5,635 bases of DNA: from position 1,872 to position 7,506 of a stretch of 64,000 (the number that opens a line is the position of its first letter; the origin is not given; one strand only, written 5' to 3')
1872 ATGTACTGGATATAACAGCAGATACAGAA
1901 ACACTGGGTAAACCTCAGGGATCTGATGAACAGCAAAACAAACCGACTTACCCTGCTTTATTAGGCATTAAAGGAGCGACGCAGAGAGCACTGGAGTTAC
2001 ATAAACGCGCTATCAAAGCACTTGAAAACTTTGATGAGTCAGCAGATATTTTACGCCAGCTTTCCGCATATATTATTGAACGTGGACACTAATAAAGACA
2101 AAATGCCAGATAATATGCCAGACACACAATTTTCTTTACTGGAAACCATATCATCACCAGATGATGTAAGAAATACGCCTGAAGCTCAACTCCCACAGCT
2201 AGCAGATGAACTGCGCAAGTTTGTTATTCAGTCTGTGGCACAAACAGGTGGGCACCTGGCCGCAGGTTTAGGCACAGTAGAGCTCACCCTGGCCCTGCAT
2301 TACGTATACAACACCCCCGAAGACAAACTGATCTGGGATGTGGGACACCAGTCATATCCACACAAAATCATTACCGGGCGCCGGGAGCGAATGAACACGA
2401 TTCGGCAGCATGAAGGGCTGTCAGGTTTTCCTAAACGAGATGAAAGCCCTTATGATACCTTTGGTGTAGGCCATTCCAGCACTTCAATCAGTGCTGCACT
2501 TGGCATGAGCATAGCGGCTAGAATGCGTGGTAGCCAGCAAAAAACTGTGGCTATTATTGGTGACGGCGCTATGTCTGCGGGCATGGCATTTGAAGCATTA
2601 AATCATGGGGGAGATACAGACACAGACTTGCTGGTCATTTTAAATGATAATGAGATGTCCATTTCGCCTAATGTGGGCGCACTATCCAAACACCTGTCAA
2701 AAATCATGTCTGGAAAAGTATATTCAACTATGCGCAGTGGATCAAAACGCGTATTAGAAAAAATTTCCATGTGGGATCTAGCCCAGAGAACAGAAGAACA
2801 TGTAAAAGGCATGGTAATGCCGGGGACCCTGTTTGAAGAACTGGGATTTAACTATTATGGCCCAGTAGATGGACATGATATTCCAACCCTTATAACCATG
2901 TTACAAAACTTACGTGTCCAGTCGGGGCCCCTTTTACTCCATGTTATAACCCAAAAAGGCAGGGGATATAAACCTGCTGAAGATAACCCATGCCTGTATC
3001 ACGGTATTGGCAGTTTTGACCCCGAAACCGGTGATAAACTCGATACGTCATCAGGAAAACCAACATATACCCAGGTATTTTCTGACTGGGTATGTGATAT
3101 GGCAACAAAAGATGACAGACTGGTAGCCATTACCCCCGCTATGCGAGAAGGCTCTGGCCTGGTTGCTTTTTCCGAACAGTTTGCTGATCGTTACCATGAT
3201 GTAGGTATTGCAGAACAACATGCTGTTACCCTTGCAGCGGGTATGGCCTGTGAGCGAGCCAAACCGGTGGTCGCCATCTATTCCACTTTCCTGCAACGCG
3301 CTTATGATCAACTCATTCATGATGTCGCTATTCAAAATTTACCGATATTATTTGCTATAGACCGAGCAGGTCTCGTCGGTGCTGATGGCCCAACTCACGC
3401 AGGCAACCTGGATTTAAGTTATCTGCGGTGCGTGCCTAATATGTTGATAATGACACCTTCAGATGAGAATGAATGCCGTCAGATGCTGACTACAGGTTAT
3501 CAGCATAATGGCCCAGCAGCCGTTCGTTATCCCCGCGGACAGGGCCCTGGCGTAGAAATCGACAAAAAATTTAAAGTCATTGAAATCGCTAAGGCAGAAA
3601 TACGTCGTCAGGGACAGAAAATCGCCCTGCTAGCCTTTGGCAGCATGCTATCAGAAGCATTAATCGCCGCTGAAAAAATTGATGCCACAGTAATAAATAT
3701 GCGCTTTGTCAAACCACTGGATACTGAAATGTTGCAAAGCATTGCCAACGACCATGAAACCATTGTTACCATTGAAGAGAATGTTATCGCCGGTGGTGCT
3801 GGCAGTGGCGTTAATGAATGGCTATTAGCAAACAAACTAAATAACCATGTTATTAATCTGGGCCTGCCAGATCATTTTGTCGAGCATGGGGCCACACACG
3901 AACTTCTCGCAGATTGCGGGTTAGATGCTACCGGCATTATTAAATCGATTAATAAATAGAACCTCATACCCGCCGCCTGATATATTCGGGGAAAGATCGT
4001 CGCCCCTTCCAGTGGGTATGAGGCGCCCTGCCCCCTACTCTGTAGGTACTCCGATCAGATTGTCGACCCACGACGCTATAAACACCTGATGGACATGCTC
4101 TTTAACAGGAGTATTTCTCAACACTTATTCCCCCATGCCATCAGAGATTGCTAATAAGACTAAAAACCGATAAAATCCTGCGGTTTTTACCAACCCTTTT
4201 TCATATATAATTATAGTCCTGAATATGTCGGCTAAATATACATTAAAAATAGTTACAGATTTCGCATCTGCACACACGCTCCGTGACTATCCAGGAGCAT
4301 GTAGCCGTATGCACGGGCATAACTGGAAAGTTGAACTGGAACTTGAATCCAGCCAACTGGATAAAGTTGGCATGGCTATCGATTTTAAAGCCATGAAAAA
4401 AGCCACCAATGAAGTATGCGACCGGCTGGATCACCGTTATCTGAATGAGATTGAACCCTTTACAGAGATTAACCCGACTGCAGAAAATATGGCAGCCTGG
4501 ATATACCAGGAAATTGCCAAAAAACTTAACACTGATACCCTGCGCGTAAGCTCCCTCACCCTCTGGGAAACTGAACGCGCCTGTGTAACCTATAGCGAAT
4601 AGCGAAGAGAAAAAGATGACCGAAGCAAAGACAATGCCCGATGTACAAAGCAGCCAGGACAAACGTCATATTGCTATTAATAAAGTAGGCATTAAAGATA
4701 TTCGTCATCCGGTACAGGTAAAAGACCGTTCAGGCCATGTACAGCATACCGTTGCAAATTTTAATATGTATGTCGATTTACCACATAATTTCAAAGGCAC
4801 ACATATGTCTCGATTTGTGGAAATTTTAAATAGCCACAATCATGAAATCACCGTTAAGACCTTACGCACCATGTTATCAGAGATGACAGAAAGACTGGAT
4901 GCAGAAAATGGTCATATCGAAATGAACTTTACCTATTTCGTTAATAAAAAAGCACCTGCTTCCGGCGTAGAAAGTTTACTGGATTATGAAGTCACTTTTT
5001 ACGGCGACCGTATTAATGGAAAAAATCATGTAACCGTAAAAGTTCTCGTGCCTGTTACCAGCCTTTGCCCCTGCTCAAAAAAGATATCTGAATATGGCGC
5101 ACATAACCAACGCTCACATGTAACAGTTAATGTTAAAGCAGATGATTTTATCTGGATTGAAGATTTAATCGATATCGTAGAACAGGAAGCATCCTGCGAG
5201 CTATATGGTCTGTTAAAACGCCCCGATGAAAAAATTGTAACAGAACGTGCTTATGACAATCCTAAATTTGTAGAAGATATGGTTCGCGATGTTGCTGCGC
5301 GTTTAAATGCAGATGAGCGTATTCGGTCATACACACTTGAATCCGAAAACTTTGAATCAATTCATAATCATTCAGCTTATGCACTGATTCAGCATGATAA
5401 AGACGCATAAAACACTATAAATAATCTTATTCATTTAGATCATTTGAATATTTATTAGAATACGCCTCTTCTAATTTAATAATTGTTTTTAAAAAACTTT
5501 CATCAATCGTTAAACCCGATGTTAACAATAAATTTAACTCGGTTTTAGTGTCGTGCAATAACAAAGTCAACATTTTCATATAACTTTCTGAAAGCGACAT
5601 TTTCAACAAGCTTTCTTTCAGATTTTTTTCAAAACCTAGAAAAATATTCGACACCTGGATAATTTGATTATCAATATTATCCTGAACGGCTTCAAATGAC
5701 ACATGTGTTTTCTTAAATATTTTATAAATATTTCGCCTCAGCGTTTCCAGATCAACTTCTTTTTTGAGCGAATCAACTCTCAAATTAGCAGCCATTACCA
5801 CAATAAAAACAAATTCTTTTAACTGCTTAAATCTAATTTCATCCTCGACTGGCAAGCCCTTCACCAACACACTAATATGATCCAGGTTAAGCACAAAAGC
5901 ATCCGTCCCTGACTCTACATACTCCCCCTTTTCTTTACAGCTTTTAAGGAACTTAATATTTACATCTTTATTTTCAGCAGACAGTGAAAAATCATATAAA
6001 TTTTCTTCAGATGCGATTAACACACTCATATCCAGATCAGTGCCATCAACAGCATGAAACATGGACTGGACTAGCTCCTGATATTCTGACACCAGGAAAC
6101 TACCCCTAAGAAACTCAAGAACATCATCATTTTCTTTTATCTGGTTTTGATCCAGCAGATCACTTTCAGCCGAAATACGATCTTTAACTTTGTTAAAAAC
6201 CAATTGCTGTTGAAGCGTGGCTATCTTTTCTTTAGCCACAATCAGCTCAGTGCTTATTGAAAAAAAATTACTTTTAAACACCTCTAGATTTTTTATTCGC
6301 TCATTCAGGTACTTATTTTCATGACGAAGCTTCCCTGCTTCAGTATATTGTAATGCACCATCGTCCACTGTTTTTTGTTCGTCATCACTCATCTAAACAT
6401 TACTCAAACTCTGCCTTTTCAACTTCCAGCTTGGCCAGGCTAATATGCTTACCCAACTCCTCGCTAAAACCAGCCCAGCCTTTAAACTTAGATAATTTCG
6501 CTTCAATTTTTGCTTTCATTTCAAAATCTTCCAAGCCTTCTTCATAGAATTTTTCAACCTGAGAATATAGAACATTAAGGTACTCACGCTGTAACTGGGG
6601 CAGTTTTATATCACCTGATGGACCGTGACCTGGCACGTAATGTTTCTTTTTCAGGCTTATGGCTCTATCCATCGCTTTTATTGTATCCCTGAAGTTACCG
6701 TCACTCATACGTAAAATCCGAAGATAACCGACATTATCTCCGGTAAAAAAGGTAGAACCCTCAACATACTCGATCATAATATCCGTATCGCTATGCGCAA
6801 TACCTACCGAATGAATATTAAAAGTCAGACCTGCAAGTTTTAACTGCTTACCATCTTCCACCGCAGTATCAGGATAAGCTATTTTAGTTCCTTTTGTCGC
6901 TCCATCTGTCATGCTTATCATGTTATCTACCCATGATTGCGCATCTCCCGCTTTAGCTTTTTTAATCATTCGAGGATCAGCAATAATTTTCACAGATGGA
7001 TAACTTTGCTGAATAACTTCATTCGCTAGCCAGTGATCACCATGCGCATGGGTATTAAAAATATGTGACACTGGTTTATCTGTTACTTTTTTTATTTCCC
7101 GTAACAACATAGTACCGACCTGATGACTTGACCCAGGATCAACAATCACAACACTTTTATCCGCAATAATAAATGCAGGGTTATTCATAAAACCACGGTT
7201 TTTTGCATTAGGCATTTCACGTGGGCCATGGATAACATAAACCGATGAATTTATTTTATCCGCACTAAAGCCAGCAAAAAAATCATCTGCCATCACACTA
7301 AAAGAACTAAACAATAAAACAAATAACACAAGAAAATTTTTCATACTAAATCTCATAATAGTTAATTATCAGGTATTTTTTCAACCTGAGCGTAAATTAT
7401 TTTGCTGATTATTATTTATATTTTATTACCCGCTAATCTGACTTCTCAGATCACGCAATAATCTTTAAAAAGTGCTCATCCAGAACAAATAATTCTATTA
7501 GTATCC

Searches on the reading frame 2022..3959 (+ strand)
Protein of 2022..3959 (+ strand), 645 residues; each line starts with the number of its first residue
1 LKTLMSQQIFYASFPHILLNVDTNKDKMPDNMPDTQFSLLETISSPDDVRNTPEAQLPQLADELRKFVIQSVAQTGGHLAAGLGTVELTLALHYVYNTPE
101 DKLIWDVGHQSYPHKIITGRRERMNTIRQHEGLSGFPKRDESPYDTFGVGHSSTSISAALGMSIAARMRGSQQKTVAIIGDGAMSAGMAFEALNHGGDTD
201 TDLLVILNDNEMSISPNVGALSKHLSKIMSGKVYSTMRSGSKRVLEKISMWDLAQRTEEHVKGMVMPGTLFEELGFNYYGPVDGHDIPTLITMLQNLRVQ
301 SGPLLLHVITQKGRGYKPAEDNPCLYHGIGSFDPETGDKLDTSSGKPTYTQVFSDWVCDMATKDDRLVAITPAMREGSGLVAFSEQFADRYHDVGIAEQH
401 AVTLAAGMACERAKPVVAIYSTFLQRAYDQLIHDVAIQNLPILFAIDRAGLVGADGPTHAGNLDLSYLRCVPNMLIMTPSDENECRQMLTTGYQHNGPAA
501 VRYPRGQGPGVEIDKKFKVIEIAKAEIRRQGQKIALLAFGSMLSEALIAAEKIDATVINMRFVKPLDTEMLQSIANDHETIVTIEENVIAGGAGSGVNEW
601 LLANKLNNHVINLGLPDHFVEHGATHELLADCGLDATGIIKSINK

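Call 53: search_protein_families(library=pfam, proteins=[window:2022-3959:+], max_evalue=0.00001)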
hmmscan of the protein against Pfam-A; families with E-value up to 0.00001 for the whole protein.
window:2022-3959:+ (645 aa): 3 families
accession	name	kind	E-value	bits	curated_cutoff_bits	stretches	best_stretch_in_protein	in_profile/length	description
PF13292.11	DXP_synthase_N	-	2.6e-124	414.4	21.2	1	40-310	1-274/274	1-deoxy-D-xylulose-5-phosphate synthase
PF02779.29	Transket_pyr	-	4.2e-44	150.7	27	1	346-507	2-171/174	Transketolase, pyrimidine binding domain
PF02780.25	Transketolase_C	-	1.5e-27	96.4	25.9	1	524-639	2-124/124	Transketolase, C-terminal domain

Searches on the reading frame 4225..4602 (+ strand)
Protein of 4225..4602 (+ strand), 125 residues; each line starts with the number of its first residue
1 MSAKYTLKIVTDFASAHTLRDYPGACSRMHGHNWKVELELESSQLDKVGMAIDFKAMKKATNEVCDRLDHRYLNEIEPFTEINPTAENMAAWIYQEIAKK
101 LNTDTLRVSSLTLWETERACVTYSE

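Call 53: search_protein_families(library=pfam, proteins=[window:4225-4602:+], max_evalue=0.00001)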
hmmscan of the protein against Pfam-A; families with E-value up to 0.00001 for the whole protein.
window:4225-4602:+ (125 aa): 1 family
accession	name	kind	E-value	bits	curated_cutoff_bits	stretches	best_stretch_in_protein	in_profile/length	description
PF01242.24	PTPS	-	1.2e-41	142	22.4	1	9-124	4-119/121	6-pyruvoyl tetrahydropterin synthase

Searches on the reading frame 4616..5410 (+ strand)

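Call 53: search_protein_families(library=pfam, proteins=[window:4616-5410:+], max_evalue=0.00001)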
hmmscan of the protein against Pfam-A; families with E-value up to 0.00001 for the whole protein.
window:4616-5410:+ (264 aa): 1 family
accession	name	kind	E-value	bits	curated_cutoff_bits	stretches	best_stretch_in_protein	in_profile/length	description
PF02649.19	GCHY-1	-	8.4e-103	343.8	25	1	7-256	1-260/260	Type I GTP cyclohydrolase folE2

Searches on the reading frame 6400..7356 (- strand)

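Call 53: search_protein_families(library=pfam, proteins=[window:6400-7356:-], max_evalue=0.00001)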
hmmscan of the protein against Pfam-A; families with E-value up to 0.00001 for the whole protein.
window:6400-7356:- (318 aa): 1 family
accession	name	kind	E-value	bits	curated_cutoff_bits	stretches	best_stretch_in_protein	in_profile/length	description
PF00753.33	Lactamase_B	-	6.6e-21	75.6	22.7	1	57-244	5-196/196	Metallo-beta-lactamase superfamily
